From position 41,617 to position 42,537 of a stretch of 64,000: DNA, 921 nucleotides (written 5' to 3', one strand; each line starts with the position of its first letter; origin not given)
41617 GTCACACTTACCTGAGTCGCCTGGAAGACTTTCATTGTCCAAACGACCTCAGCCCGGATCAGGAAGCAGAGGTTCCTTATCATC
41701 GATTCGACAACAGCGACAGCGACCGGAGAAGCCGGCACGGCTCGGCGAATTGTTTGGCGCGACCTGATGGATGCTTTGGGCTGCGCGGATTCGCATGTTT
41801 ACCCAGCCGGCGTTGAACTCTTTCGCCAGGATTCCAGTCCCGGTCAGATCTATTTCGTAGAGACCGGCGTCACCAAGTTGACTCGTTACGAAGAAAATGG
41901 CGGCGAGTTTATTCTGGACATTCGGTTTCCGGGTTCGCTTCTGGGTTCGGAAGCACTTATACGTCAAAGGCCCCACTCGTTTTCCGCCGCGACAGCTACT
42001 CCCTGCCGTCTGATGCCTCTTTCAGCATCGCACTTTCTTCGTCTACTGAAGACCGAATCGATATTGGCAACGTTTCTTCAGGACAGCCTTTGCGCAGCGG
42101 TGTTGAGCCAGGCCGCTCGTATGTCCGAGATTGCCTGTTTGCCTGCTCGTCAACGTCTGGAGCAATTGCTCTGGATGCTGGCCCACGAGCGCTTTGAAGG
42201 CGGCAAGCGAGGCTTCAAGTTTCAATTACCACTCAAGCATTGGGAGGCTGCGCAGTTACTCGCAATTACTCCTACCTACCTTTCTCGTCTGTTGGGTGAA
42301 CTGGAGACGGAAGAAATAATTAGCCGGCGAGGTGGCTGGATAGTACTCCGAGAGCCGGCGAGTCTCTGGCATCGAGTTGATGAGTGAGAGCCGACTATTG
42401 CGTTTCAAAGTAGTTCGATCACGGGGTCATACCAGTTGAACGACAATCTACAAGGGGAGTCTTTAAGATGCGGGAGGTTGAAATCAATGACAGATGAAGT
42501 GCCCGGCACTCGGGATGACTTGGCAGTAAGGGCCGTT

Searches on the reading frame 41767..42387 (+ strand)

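Call 35: search_protein_families(library=pfam, proteins=[window:41767-42387:+], max_evalue=0.001)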
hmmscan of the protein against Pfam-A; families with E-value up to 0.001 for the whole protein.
window:41767-42387:+ (206 aa): 2 families
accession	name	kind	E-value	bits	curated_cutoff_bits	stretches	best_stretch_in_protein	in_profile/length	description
PF00027.35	cNMP_binding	-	4.5e-16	59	27.5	1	11-96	3-88/89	Cyclic nucleotide-binding domain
PF13545.12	HTH_Crp_2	-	2.2e-10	40.8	27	1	129-200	1-67/70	Crp-like helix-turn-helix domain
